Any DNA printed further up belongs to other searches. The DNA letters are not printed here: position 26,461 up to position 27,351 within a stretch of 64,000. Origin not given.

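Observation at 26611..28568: Two paralogs of an unrecognised ~200-aa protein family bracket a BtuE-type peroxidase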

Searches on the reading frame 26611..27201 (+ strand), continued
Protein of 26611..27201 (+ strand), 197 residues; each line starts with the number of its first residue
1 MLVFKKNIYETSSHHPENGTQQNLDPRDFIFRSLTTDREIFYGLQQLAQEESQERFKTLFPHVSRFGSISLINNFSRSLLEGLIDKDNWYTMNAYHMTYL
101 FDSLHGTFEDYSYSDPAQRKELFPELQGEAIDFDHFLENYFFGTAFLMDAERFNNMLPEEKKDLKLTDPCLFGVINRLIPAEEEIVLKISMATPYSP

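Call 41: find_encoding_contigs(protein=P0268, flank=5000, max_places=2)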
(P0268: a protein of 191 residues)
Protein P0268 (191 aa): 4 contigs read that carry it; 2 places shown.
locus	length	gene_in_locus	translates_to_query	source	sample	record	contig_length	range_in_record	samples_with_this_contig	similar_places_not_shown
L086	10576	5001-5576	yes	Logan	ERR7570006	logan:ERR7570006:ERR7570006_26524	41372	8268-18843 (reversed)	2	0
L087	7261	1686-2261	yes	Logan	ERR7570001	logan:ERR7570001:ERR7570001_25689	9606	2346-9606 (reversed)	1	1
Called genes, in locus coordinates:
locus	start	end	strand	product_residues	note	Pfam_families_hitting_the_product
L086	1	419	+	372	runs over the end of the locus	PF18165:pP_pnuc_1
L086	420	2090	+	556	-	PF02463:SMC_N (faint), PF13175:AAA_15 (weak), PF13304:AAA_21, PF13175:AAA_15, PF12476:DUF3696 (weak)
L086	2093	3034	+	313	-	-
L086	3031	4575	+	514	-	PF00515:TPR_1 (faint), PF18733:HEPN_LA2681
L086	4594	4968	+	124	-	-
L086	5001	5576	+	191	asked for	-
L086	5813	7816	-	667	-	PF00239:Resolvase, PF07508:Recombinase, PF13408:Zn_ribbon_recom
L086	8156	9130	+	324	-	PF13240:Zn_Ribbon_1 (weak)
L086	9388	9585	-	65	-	-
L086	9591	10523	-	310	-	PF00078:RVT_1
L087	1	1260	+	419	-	?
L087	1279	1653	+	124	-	-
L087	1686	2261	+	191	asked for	-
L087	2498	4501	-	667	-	PF00239:Resolvase, PF07508:Recombinase, PF13408:Zn_ribbon_recom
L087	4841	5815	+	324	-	PF13240:Zn_Ribbon_1 (weak)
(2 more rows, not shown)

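Call 42: search_protein_families(library=pfam, proteins=[L082:4594-4965:+, L086:4594-4965:+, L084:4038-4700:-, L082:5713-6033:-, L086:3031-4575:+, L082:3296-4537:+], max_evalue=0.1)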
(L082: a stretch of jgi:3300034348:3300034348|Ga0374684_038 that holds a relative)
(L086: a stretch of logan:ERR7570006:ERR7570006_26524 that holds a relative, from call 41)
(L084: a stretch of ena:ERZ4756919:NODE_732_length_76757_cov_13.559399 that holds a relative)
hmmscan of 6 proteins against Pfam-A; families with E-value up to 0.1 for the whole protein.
L082:4594-4965:+ (124 aa): 0 families

L086:4594-4965:+ (124 aa): 0 families

L084:4038-4700:- (220 aa): 2 families
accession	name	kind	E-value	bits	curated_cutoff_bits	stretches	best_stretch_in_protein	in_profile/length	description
PF11149.13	DUF2924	-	2.7e-15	57.3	31.2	1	7-76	2-66/135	Protein of unknown function (DUF2924)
PF13408.12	Zn_ribbon_recom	-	4.5e-15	56.2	25.3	1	90-151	1-58/58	Recombinase zinc beta ribbon domain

L082:5713-6033:- (106 aa): 0 families

L086:3031-4575:+ (514 aa): 5 families
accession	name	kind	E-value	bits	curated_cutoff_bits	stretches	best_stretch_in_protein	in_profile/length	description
PF18733.6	HEPN_LA2681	-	2.1e-71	240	27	1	279-490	3-204/204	LA2681-like HEPN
PF00515.34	TPR_1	-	1.1e-06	28.6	27.8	1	126-157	3-34/34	Tetratricopeptide repeat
PF13424.12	TPR_12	-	0.0073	16.9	30.1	1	125-180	4-60/77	Tetratricopeptide repeat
PF07719.23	TPR_2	-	0.0081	16.7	27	0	128-154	5-31/34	Tetratricopeptide repeat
PF13414.12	TPR_11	-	0.031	14.4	26.8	0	131-158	1-28/42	TPR repeat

L082:3296-4537:+ (413 aa): 2 families
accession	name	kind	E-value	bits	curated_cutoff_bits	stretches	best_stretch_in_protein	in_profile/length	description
PF06250.17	YhcG_C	-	3.6e-65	219.1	32.5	1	203-358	2-157/157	YhcG PDDEXK nuclease domain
PF17761.7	DUF1016_N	-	1.1e-40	139.4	32.8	1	45-181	1-137/137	DUF1016 N-terminal domain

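Call 45: search_solved_structures(query=A2, max_evalue=10)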
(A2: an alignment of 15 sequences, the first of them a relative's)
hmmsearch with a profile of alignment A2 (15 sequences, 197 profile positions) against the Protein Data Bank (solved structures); distinct sequences matched with E-value up to 10: 0.

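Call 46: search_solved_structures(query=A1, max_evalue=10)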
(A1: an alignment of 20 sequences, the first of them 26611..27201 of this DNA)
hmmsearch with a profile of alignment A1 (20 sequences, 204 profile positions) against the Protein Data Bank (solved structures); distinct sequences matched with E-value up to 10: 3.
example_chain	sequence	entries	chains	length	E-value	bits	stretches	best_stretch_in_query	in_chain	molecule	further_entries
7w5z_N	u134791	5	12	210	0.47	13.6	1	144-175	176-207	Transmembrane protein, putative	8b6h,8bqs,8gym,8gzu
6s6b_D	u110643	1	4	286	0.62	13.2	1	82-160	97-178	CRISPR-associated RAMP protein, Cmr4 family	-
6s8b_D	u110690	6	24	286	0.62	13.2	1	82-160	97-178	CRISPR-associated RAMP protein, Cmr4 family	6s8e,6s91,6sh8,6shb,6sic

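Call 47: search_protein_families(library=pfam, alignment_id=A2, max_evalue=1)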
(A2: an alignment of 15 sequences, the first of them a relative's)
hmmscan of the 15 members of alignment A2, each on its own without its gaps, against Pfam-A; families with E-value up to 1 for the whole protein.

A. member 1, P0269 (206 aa): 0 families

B. families by the number of members that match (of 15 scanned): 6 families
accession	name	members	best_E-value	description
PF11782.13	DUF3319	1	0.061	Protein of unknown function (DUF3319)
PF06920.19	DHR-2_Lobe_A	1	0.073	DHR-2, Lobe A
PF18604.6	PreAtp-grasp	1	0.12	Pre ATP-grasp domain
PF08080.17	zf-RNPHF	1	0.16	RNPHF zinc finger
PF19007.6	DUF5736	1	0.16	Domain of unknown function (DUF5736)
PF11093.13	Mitochondr_Som1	1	0.22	Mitochondrial export protein Som1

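Call 50: fold_search(model_id=the predicted structure, library=viral)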
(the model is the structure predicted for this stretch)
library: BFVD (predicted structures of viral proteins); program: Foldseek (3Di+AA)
matches with E <= 10: 83; with E <= 0.001: 0
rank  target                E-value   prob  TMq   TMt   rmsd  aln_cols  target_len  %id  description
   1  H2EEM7                1.0e+00  0.08  0.20  0.17  17.1       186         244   14  Putative capsid protein 3 [Moumouvirus sp. 'Monve']
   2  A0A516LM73            1.7e+00  0.04  0.15  0.07  21.0       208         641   12  (no name in the UniProt tables at hand)
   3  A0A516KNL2            2.2e+00  0.03  0.14  0.09  18.5       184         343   14  (no name in the UniProt tables at hand)
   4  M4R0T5                2.2e+00  0.02  0.15  0.09  23.1       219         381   15  (no name in the UniProt tables at hand)
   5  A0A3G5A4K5            2.3e+00  0.03  0.13  0.07  14.7       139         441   14  Uncharacterized protein [Homavirus sp.]
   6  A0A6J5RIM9            2.4e+00  0.06  0.16  0.22  12.4       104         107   12  Uncharacterized protein [uncultured Caudovirales phage]
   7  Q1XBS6                2.4e+00  0.04  0.18  0.16  17.7       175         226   10  V-Bcl-2-like protein [Bovine herpesvirus 4]
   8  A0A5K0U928            2.5e+00  0.02  0.15  0.09  21.3       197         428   12  Uncharacterized protein [Yasminevirus sp. GU-2018]
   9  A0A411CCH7            2.8e+00  0.08  0.16  0.15  11.1       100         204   14  Uncharacterized protein [Mycobacterium phage NoodleTree]
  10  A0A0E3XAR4            2.9e+00  0.03  0.17  0.12  20.6       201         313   11  ORF8 [Cyprinid herpesvirus 2]
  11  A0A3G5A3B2            3.1e+00  0.02  0.13  0.17  18.3       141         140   16  Uncharacterized protein [Harvfovirus sp.]
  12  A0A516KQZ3            3.8e+00  0.04  0.12  0.19  14.1        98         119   15  Uncharacterized protein [Microbacterium phage McGalleon]
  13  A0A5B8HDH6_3          3.8e+00  0.01  0.12  0.04  23.7       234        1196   16  Polyprotein [Rhizoctonia solani beny-like virus 1]
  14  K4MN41                4.0e+00  0.06  0.19  0.24  16.1       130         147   12  Uncharacterized protein [Escherichia phage IME11]
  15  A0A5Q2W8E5            4.2e+00  0.03  0.15  0.11  16.5       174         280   11  (no name in the UniProt tables at hand)
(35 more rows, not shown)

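Call 55: search_protein_families(library=pfam, proteins=[P0406, P0422, P0337, P0366, P0419, P0310, P0313, P0328, P0364, P0383], max_evalue=0.1)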
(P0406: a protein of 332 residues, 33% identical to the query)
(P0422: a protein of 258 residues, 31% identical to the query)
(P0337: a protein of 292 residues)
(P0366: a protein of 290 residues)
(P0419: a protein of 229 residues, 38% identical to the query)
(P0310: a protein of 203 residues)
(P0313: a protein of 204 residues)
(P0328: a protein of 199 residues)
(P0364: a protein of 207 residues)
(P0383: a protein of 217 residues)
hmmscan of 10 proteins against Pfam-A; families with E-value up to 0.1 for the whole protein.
P0406 (332 aa): 1 family
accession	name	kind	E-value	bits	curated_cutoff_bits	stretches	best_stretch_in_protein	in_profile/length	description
PF05209.18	MinC_N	-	0.025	15.1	27.3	0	79-122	20-63/71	Septum formation inhibitor MinC, N-terminal domain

P0422 (258 aa): 0 families

P0337 (292 aa): 1 family
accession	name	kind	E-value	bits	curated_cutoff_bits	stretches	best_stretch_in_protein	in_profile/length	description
PF25610.1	HR1_TOCA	-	0.045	14.5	27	1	167-207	4-47/90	TOCA family HR1 domain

P0366 (290 aa): 0 families

P0419 (229 aa): 0 families

P0310 (203 aa): 0 families

P0313 (204 aa): 0 families

P0328 (199 aa): 1 family
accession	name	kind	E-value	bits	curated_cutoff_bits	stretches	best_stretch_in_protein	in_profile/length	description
PF19262.4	DUF5905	-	0.011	16.6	25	1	107-144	64-101/108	Family of unknown function (DUF5905)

P0364 (207 aa): 0 families

P0383 (217 aa): 0 families

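Call 76: predict_structure(alignment_id=A5)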
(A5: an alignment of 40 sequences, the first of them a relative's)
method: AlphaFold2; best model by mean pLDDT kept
length: 206 residues; sequences in the alignment: 40
mean_pLDDT: 94.4   pTM: 0.90
mean pLDDT of the five models: 94.4, 94.3, 94.2, 93.4, 92.7
residues with pLDDT >= 90: 189; 70-90: 8; 50-70: 8; < 50: 1
segments of 3 or more residues with pLDDT < 50: none
pLDDT, mean of each block of 10 residues (from residue 1): 97 98 96 94 97 98 98 98 98 98 96 97 95 96 92 96 97 96 92 83 57
secondary structure, 60 per line:
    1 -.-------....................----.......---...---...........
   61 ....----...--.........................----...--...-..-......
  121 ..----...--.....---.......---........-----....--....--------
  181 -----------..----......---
elements in order: H10-29 H34-40 H50-64 E69-71 H74-98 E103-105 E108-110 H115-122 H132-136 H140-146 H150-157 H163-166 E169-172 H198-203

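Call 87: search_protein_families(library=pfam, proteins=[L055:2493-4994:+, L040:2264-4759:+, L065:2349-4859:+, L037:1993-3243:-, L010:7775-8752:-, L014:6956-7648:-, L017:6224-6808:-, L016:6943-7512:-, L070:1971-3317:-, L049:1379-2329:+], max_evalue=0.001)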
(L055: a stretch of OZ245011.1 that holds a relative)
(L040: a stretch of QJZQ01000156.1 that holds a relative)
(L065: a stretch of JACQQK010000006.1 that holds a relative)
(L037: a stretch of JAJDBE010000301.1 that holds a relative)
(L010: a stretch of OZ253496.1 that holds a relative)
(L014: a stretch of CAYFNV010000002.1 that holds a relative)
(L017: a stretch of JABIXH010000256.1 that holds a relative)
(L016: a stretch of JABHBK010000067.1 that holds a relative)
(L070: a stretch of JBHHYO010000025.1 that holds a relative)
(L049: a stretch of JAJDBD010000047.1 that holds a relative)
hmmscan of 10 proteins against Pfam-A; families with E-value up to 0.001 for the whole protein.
L055:2493-4994:+ (834 aa): 1 family
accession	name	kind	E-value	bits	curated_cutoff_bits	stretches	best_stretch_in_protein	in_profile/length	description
PF00343.26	Phosphorylase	-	0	1122.3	27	1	108-820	2-712/713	Carbohydrate phosphorylase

L040:2264-4759:+ (832 aa): 1 family
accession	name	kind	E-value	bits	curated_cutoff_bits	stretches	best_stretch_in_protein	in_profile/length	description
PF00343.26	Phosphorylase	-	0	1084.4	27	1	107-820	2-713/713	Carbohydrate phosphorylase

L065:2349-4859:+ (837 aa): 1 family
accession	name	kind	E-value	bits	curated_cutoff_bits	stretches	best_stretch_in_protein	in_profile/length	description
PF00343.26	Phosphorylase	-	0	1114.3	27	1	107-820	2-713/713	Carbohydrate phosphorylase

L037:1993-3243:- (416 aa): 6 families
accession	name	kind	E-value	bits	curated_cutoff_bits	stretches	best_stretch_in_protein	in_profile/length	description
PF00534.26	Glycos_transf_1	-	4e-39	134.3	26.4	1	219-390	5-171/172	Glycosyl transferases group 1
PF13692.12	Glyco_trans_1_4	-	2.1e-33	116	27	1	230-376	2-141/142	Glycosyl transferases group 1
PF13439.12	Glyco_transf_4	-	8.9e-13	49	28.5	1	16-214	5-168/170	Glycosyltransferase Family 4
PF13524.12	Glyco_trans_1_2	-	1.8e-10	41.4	25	1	288-405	29-142/144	Glycosyl transferase-like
PF13579.12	Glyco_trans_4_4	-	1.1e-06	29.6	29.7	1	16-210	4-157/158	Glycosyl transferase 4-like domain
PF20706.3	GT4-conflict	-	0.00058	19.4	26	1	201-357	170-327/385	Family 4 Glycosyltransferase in conflict systems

L010:7775-8752:- (325 aa): 1 family
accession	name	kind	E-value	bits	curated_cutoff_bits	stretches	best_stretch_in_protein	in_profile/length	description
PF21818.3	DUF6884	-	4.2e-06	27.4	30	1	196-275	33-112/135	Family of unknown function (DUF6884)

L014:6956-7648:- (230 aa): 1 family
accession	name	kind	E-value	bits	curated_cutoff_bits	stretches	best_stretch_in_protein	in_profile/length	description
PF03352.18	Adenine_glyco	-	4e-83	278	25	1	53-224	5-176/177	Methyladenine glycosylase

L017:6224-6808:- (194 aa): 1 family
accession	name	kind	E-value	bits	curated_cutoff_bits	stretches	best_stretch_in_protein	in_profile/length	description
PF03352.18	Adenine_glyco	-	2.9e-82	275.3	25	1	15-189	3-177/177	Methyladenine glycosylase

L016:6943-7512:- (189 aa): 1 family
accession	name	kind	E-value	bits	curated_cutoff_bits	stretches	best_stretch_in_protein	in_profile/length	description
PF03352.18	Adenine_glyco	-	2e-83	279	25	1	11-183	4-176/177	Methyladenine glycosylase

L070:1971-3317:- (448 aa): 2 families
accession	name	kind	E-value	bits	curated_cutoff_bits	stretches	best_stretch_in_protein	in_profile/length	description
PF01066.26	CDP-OH_P_transf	-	6.8e-08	33.5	22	1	270-381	3-109/152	CDP-alcohol phosphatidyltransferase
PF12804.13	NTP_transf_3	-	0.00085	20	27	0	5-133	1-122/160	MobA-like NTP transferase domain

L049:1379-2329:+ (317 aa): 16 families
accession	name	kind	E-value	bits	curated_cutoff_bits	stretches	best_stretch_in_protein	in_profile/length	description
PF00515.34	TPR_1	-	3.8e-19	68.1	27.8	2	229-254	7-32/34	Tetratricopeptide repeat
PF13414.12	TPR_11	-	1.2e-17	63.8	26.8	2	230-270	1-41/42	TPR repeat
PF07719.23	TPR_2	-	7.5e-16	57.3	27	1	229-254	7-32/34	Tetratricopeptide repeat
PF13431.12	TPR_17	-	2.6e-15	55.8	24.4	0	211-244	1-34/34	Tetratricopeptide repeat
PF13424.12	TPR_12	-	5e-15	55.9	30.1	2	226-289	5-77/77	Tetratricopeptide repeat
PF14559.12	TPR_19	-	5.6e-14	52.7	25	2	237-290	5-59/68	Tetratricopeptide repeat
PF13181.12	TPR_8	-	6.2e-11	42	25.7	0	227-255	5-33/34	Tetratricopeptide repeat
PF13428.12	TPR_14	-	1.7e-08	34.8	23.5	0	227-255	5-33/44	Tetratricopeptide repeat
PF13176.12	TPR_7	-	5.1e-08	32.8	27.9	0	226-256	2-32/36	Tetratricopeptide repeat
PF13374.12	TPR_10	-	8e-08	32.5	27.5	0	262-294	7-39/42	Tetratricopeptide repeat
PF25063.1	ARM_TT21_C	-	2.3e-06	28.1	35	0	224-283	96-155/209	Tetratricopeptide repeat protein 21 C-terminal ARM domain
PF13432.12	TPR_16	-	1.4e-05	25.9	32.7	0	228-255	36-63/65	Tetratricopeptide repeat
PF13429.12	TPR_15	-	4.3e-05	23.5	26.2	0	102-158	131-187/280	Tetratricopeptide repeat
PF13371.12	TPR_9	-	9.1e-05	22.8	35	0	231-288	3-60/73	Tetratricopeptide repeat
PF24885.1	TPR_NPHP3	-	0.00023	21.1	100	0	224-289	142-215/239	Nephrocystin-3 TPR domain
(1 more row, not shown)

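Call 90: search_dna_similar(query=P0269, collection=plasmids, mode=protein, max_evalue=0.01)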
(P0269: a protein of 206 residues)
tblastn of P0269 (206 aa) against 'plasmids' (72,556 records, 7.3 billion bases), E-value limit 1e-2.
No match.

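Call 91: search_dna_similar(query=P0269, collection=phages, mode=protein, max_evalue=0.01)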
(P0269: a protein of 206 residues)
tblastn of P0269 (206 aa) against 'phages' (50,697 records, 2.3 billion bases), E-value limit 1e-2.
No match.

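Call 92: search_dna_similar(query=P0286, collection=plasmids, mode=protein, max_evalue=0.01)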
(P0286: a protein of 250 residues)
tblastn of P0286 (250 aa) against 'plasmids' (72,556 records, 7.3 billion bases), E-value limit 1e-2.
No match.
